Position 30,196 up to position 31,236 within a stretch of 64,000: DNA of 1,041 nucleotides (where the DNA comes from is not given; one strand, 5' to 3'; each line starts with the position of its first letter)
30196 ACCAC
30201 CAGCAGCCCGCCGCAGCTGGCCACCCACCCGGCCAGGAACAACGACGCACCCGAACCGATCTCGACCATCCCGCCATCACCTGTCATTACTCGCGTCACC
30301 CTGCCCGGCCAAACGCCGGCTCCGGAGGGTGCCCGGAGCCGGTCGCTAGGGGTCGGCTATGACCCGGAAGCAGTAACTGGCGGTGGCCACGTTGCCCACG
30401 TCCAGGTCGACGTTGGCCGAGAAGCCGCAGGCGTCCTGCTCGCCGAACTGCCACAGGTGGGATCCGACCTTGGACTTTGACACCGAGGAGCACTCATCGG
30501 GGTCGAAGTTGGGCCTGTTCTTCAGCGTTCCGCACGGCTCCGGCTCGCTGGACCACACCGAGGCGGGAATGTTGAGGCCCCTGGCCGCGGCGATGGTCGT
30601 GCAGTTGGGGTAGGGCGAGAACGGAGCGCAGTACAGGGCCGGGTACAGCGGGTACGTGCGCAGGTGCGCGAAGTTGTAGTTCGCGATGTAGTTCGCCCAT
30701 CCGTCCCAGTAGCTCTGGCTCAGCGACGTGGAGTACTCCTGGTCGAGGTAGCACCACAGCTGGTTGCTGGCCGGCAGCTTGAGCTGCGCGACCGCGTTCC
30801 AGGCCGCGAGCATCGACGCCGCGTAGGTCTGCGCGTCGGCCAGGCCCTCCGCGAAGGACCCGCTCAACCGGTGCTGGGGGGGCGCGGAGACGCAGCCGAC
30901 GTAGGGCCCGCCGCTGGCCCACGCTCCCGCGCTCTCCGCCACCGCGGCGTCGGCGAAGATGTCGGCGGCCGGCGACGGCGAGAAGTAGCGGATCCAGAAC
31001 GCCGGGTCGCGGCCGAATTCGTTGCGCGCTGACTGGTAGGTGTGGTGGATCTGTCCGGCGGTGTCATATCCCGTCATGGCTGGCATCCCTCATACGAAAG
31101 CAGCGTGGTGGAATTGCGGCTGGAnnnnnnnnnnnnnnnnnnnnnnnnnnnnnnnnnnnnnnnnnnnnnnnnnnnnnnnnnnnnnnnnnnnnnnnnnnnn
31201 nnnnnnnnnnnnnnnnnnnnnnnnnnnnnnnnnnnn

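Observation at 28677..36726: Tandemly duplicated four-gene envelope cassette: Tat-propeller protein, signal-less 8-Cys DUF1906 protein, MauE-like membrane protein, DUF4232 lipoprotein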

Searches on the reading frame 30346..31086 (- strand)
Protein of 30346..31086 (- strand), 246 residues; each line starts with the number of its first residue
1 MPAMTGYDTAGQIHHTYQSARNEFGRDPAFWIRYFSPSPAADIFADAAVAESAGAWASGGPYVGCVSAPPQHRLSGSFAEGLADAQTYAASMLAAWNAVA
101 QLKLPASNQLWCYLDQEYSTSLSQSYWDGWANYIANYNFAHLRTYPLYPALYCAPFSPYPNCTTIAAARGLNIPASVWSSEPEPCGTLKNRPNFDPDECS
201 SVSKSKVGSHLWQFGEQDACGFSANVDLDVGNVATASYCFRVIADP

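Call 5: search_protein_families(library=pfam, max_evalue=1, proteins=[window:30346-31086:-])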
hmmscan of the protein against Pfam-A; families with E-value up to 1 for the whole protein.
window:30346-31086:- (246 aa): 1 family
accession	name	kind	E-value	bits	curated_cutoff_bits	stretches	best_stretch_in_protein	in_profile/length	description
PF04110.19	APG12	-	0.063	14.2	22.8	1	101-136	38-73/87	Ubiquitin-like autophagy protein Apg12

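Call 6: search_protein_families(library=ncbifam, max_evalue=1, proteins=[window:30346-31086:-])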
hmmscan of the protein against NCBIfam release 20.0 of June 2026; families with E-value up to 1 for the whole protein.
window:30346-31086:- (246 aa): 0 families

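Call 9: find_homologous_proteins(query=window:30346-31086:-)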
Query window:30346-31086:- (246 aa): 228 proteins with E <= 0.001 among 1603 candidates; the best 120 are listed.
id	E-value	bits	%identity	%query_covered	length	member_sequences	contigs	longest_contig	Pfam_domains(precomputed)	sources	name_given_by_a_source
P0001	5.2e-152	523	94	99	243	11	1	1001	-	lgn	-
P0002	1.9e-137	475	85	99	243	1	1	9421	-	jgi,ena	-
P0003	1.4e-136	472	84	99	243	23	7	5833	-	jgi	jgi:hypothetical protein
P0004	3.5e-136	471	84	99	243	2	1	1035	-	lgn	-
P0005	3.9e-136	471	84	99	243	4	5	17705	-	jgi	jgi:hypothetical protein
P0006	1.1e-135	469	84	99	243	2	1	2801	-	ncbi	-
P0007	4.6e-134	464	81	99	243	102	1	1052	-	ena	-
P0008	1.4e-132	459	82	99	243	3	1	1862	-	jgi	jgi:hypothetical protein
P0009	6.8e-132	457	82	99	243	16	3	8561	-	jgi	jgi:hypothetical protein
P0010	4.2e-131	454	81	99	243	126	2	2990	-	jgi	jgi:hypothetical protein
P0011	1.1e-130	453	81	99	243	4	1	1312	-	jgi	-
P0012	8.8e-130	450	81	99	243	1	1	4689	-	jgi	jgi:hypothetical protein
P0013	1.6e-129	449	79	99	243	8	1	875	-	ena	-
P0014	2.5e-129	448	78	99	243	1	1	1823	-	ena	-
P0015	2.8e-127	442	77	99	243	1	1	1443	-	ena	-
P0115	3.1e-93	330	62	99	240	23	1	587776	-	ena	-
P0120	1.6e-92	328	63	98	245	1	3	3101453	-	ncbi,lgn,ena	-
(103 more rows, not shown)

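Call 10: search_solved_structures(query=window:30346-31086:-, max_evalue=10)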
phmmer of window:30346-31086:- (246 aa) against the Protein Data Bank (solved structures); distinct sequences matched with E-value up to 10: 0.

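Call 12: find_encoding_contigs(protein=P0120, flank=8000, max_places=3)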
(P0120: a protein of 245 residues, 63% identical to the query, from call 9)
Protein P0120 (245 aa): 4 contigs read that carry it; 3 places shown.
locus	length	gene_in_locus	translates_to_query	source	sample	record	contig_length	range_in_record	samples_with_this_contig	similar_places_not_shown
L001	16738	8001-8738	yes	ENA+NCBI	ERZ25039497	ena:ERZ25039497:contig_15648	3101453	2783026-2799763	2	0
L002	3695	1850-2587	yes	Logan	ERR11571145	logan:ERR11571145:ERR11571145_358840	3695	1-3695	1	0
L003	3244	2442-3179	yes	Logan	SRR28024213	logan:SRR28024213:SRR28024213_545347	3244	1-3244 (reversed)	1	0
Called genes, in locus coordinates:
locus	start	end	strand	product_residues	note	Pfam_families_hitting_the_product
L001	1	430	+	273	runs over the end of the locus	PF00378:ECH_1, PF16113:ECH_2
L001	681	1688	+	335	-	PF09990:DUF2231, PF00355:Rieske, PF13806:Rieske_2, PF22543:Rieske_4 (weak)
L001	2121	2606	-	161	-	PF00132:Hexapep (faint)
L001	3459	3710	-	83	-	PF01713:Smr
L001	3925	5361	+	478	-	PF00082:Peptidase_S8 (weak)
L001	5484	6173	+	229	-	-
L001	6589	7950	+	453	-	-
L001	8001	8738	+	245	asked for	-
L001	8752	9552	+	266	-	PF07291:MauE (weak)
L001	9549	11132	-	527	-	PF00501:AMP-binding, PF13193:AMP-binding_C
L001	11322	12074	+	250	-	PF01925:TauE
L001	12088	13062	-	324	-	PF00753:Lactamase_B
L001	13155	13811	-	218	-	-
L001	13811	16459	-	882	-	PF00311:PEPcase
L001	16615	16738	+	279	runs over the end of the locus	PF00296:Bac_luciferase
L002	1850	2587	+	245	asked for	-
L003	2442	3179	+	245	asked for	-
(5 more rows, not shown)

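Call 13: find_encoding_contigs(protein=P0115, flank=8000, max_places=3)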
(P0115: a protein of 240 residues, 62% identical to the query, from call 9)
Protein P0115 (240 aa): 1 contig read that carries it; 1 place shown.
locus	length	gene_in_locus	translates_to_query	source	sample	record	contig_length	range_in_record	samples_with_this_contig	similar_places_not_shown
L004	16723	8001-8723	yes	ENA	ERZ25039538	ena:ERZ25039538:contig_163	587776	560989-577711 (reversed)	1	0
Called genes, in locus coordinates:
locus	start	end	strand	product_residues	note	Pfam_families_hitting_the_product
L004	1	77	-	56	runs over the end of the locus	PF05598:DUF772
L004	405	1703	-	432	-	PF00083:Sugar_tr, PF07690:MFS_1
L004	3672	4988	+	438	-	PF00067:p450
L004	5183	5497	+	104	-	-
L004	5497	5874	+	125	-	-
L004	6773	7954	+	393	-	-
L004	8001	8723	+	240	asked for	-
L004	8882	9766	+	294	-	-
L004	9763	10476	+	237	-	PF14016:DUF4232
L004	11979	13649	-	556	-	PF00078:RVT_1, PF01348:Intron_maturas2, PF21368:AI2M-like_HNH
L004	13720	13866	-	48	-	-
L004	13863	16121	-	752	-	PF00589:Phage_integrase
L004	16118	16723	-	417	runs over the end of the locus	PF02899:Phage_int_SAM_1, PF00589:Phage_integrase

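Call 21: find_related_loci(query=A1, collection=genome_contigs, flank=10000)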
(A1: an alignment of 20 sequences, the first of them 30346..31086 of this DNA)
Query A1 (246 aa) in genome_contigs; peptide patterns used: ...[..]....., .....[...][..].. (x = any residue, [..] = any of these).
101 stretches matched a pattern; 45 encode a relative of the query (tblastn E <= 1e-3); 41 distinct loci.
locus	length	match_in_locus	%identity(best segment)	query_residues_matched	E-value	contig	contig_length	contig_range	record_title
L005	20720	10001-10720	84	1-240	5e-131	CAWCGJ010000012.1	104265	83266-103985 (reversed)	MAG: uncultured Actinomycetota bacterium isolate MFD01248.bin.2.7 genome assembly, contig: contig_17271, whole genome sh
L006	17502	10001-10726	84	2-243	1e-138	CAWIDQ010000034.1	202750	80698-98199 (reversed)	MAG: uncultured Actinomycetota bacterium isolate MFD09567.bin.2.88 genome assembly, contig: contig_26942, whole genome s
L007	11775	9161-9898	68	3-246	1e-105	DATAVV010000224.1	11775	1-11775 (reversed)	MAG TPA_asm: Streptosporangiaceae bacterium isolate SMAG_U5608 k141_3045149, whole genome shotgun sequence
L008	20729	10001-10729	64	1-246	6e-105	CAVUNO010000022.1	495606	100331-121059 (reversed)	MAG: uncultured Actinomycetes bacterium isolate MFD02579.bin.1.52 genome assembly, contig: contig_4241, whole genome sho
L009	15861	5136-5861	63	2-246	2e-103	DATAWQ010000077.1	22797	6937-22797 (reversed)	MAG TPA_asm: Streptosporangiaceae bacterium isolate SMAG_U5629 k141_1518924, whole genome shotgun sequence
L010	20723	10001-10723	65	3-246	1e-102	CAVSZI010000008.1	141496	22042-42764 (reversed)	MAG: uncultured Actinomycetes bacterium isolate MFD05502.bin.1.143 genome assembly, contig: contig_17387, whole genome s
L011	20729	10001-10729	63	1-246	2e-100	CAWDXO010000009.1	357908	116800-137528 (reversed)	MAG: uncultured Actinomycetes bacterium isolate MFD05705.bin.1.160 genome assembly, contig: contig_3081, whole genome sh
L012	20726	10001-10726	64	2-246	2e-99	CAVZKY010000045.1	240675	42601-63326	MAG: uncultured Actinomycetes bacterium isolate MFD05377.bin.2.80 genome assembly, contig: contig_46825, whole genome sh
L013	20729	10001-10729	61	1-246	4e-99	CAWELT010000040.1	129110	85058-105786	MAG: uncultured Actinomycetes bacterium isolate MFD05521.bin.2.157 genome assembly, contig: contig_93290, whole genome s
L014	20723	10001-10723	63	3-246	2e-98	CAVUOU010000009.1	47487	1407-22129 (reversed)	MAG: uncultured Actinomycetota bacterium isolate MFD06092.bin.2.63 genome assembly, contig: contig_108016, whole genome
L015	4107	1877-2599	65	3-246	5e-99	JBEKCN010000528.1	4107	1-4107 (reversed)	MAG: Streptosporangiaceae bacterium isolate SPRUCE 160 SPRUCE_160_528, whole genome shotgun sequence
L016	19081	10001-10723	64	3-246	2e-98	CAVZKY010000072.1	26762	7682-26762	MAG: uncultured Actinomycetes bacterium isolate MFD05377.bin.2.80 genome assembly, contig: contig_89298, whole genome sh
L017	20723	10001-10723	63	3-246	5e-98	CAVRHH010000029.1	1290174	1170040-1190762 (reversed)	MAG: uncultured Actinomycetes bacterium isolate MFD05580.bin.1.134 genome assembly, contig: contig_6061, whole genome sh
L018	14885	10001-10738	61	3-246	6e-97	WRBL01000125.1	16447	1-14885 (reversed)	MAG: Streptosporangiales bacterium isolate Lab288P1bin78 Ga0131853_10011131, whole genome shotgun sequence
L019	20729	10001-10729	63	4-244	2e-96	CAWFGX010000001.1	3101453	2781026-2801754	MAG: uncultured Actinomycetota bacterium isolate MFD02671.bin.1.140 genome assembly, contig: contig_15648, whole genome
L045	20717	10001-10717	39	1-232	1e-41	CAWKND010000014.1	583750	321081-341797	MAG: uncultured Actinomycetota bacterium isolate MFD09368.bin.1.121 genome assembly, contig: contig_9621, whole genome s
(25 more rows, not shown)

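Call 23: predict_structure(alignment_id=A1)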
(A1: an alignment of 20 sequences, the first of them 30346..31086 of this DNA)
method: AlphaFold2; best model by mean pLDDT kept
length: 246 residues; sequences in the alignment: 20
mean_pLDDT: 77.9   pTM: 0.82
mean pLDDT of the five models: 77.9, 70.0, 59.8, 59.3, 53.3
residues with pLDDT >= 90: 28; 70-90: 158; 50-70: 59; < 50: 1
segments of 3 or more residues with pLDDT < 50: none
pLDDT, mean of each block of 10 residues (from residue 1): 78 90 90 83 73 88 88 87 91 82 77 74 81 81 63 65 61 63 71 73 69 80 87 76 77
secondary structure, 60 per line:
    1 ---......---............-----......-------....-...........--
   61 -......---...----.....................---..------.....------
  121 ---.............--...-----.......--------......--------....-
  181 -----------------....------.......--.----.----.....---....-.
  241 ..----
elements in order: E4-9 H13-24 E30-35 H43-46 H48-58 E62-67 H78-98 E110-114 H124-136 E147-153 H162-167 E176-179 E208-214 E227-231 H235-238 E240-242

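Call 26: fold_search(model_id=the predicted structure, library=pdb)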
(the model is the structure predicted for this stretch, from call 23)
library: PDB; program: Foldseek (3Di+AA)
matches with E <= 10: 582; with E <= 0.001: 0
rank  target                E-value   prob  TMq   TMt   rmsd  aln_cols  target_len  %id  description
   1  3cbw_A                2.2e-02  0.82  0.42  0.33   5.8       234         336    7  Crystal structure of the YdhT protein from Bacillus subtilis (released 2008-03-11)
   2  2qha_A                2.5e-02  0.75  0.39  0.31   6.6       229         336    8  From Structure to Function: Insights into the Catalytic Substrate Specificity and Thermostability Displayed by Bacillu (released 2008-05-20)
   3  1om0                  3.3e-02  0.60  0.34  0.31   7.5       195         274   12  crystal structure of xylanase inhibitor protein (XIP-I) from wheat (released 2003-06-03)
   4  3c0l                  3.5e-02  0.60  0.33  0.31   6.6       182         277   15  UVDE K229R (released 2008-12-09)
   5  2qde_A                4.7e-02  0.35  0.30  0.22   8.2       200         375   11  Crystal structure of mandelate racemase/muconate lactonizing family protein from Azoarcus sp. EbN1 (released 2007-07-03)
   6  2hzg_A                5.4e-02  0.57  0.34  0.24   6.1       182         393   13  Crystal structure of predicted Mandelate racemase from Rhodobacter sphaeroides (released 2006-08-29)
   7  3cbw_B                5.7e-02  0.60  0.41  0.32   6.5       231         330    8  Crystal structure of the YdhT protein from Bacillus subtilis (released 2008-03-11)
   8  3hpx_A                6.1e-02  0.77  0.35  0.23   4.9       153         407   15  Crystal structure of Mycobacterium tuberculosis LeuA active site domain 1-425 (truncation mutant delta:426-644) (released 2010-05-19)
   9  3bzj                  6.1e-02  0.60  0.35  0.32   6.4       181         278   15  UVDE K229L (released 2008-12-09)
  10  2whk                  6.5e-02  0.60  0.39  0.30   5.9       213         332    9  Structure of Bacillus subtilis mannanase man26 (released 2009-05-26)
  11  3jva_C                7.4e-02  0.25  0.28  0.22   8.2       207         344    7  Crystal structure of Dipeptide Epimerase from Enterococcus faecalis V583 (released 2010-08-11)
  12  2j6v_A                7.9e-02  0.54  0.35  0.32   6.4       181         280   15  Crystal structure of the DNA repair enzyme UV Damage Endonuclease (released 2007-10-16)
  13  3lb0_B                8.4e-02  0.38  0.31  0.31   6.5       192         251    8  Crystal Structure of the 3-Dehydroquinate Dehydratase (aroD) from Salmonella typhimurium LT2 with Citrate Bound to the (released 2010-01-26)
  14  1lg1_A                9.5e-02  0.44  0.33  0.24   5.9       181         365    9  CRYSTAL STRUCTURE OF HUMAN CHITOTRIOSIDASE IN COMPLEX WITH CHITOBIOSE (released 2002-09-18)
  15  3c0s                  9.5e-02  0.35  0.36  0.32   8.5       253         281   12  UVDE 3 metals (released 2008-12-09)
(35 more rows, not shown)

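Call 28: search_solved_structures(query=A1, max_evalue=10, show_alignments=3)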
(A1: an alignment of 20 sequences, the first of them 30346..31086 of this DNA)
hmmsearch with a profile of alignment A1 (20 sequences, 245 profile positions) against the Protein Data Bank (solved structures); distinct sequences matched with E-value up to 10: 1.
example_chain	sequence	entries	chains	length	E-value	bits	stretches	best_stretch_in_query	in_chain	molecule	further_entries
1sfs_A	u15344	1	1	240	0.00012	25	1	142-222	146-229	Hypothetical protein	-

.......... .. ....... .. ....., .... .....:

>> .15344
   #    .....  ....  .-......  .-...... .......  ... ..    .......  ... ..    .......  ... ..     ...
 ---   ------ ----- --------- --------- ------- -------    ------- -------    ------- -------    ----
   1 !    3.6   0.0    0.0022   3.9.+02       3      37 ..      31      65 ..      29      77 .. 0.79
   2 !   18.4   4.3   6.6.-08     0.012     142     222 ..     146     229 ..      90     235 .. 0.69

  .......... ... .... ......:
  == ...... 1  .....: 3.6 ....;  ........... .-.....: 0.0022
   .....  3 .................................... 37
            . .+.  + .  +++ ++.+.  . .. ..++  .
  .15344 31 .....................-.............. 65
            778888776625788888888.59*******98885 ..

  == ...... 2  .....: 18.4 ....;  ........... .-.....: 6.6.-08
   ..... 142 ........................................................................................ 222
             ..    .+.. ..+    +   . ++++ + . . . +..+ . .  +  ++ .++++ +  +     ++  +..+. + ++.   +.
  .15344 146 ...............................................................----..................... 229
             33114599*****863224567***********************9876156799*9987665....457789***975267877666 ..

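Call 31: search_protein_families(library=pfam, alignment_id=A1, max_evalue=10)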
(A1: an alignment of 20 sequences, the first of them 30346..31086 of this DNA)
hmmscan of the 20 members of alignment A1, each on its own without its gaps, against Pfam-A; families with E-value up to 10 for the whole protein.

A. member 1, window:30346-31086:- (246 aa): 1 family
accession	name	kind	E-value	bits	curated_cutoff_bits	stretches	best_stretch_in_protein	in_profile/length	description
PF04110.19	APG12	-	0.063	14.2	22.8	1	101-136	38-73/87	Ubiquitin-like autophagy protein Apg12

B. families by the number of members that match (of 20 scanned): 3 families
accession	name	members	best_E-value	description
PF04110.19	APG12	3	0.063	Ubiquitin-like autophagy protein Apg12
PF08965.17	Aca2_YdiL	1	0.19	Aca2/YdiL-like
PF07745.19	Glyco_hydro_53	1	0.25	Glycosyl hydrolase family 53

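Call 42: search_protein_representatives(alignment_id=A1)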
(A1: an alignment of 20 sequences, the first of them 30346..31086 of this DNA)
Query: 20 sequences, 245 profile positions. Proteins with E-value up to 0.001 (for the whole library): 221; up to 1e-10: 124; up to 1e-30: 50. The best 150 are listed.
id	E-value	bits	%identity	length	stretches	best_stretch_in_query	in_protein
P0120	4.5e-125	432.5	-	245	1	1-244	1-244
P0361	1.3e-89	316.3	-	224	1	1-166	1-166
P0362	3.1e-80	285.6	-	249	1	2-245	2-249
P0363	9.7e-77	274.2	-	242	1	1-245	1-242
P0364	1.4e-71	257.3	-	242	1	1-245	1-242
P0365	2.4e-69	250.0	-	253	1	1-245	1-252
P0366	1.2e-66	241.1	-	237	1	1-245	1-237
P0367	3.0e-66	239.8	-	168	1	1-122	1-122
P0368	4.0e-66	239.4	-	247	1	3-245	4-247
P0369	6.4e-65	235.5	-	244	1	1-245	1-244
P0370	3.8e-64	232.9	-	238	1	2-245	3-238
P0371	3.6e-62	226.5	-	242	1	1-245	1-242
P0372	1.6e-61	224.4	-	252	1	1-245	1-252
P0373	9.3e-60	218.6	-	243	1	1-245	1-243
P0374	1.5e-58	214.6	-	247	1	1-245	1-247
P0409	7.3e-32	127.2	-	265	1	26-228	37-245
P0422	5.2e-24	101.5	-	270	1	26-233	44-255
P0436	1.8e-19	86.6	-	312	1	4-232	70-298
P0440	2.1e-18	83.2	-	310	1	18-218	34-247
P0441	1.0e-17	80.9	-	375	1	14-230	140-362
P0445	3.3e-17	79.2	-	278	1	26-233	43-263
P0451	3.5e-16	75.9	-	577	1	46-228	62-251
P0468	1.2e-12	64.2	-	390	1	17-212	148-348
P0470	1.8e-12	63.7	-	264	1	9-228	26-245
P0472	3.6e-12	62.7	-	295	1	26-232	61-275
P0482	6.6e-11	58.6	-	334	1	17-212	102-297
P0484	1.1e-10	57.9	-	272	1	3-220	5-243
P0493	2.1e-09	53.7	-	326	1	74-218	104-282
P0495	3.4e-09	53.0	-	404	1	24-198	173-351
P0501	3.1e-08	49.8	-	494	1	9-218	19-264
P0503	3.5e-08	49.7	-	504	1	16-211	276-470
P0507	7.9e-08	48.5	-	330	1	11-213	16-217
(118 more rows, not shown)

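Call 44: search_protein_families(library=pfam, alignment_id=A4, max_evalue=0.01)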
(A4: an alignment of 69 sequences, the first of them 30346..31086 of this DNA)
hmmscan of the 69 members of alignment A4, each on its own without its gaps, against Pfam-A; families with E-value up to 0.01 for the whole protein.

A. member 1, window:30346-31086:- (246 aa): 0 families

B. families by the number of members that match (of 69 scanned): 7 families
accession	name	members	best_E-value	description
PF02627.25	CMD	2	0.00044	Carboxymuconolactone decarboxylase family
PF01510.30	Amidase_2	1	1.7e-21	N-acetylmuramoyl-L-alanine amidase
PF00395.25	SLH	1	5.5e-12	S-layer homology domain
PF01471.23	PG_binding_1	1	2e-07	Putative peptidoglycan binding domain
PF01375.23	Enterotoxin_a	1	0.0007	Heat-labile enterotoxin alpha chain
PF08924.17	Rv2525c_GlyHyd-like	1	0.002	Rv2525c-like, glycoside hydrolase-like domain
PF19403.5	SpaA_2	1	0.0037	Prealbumin-like fold domain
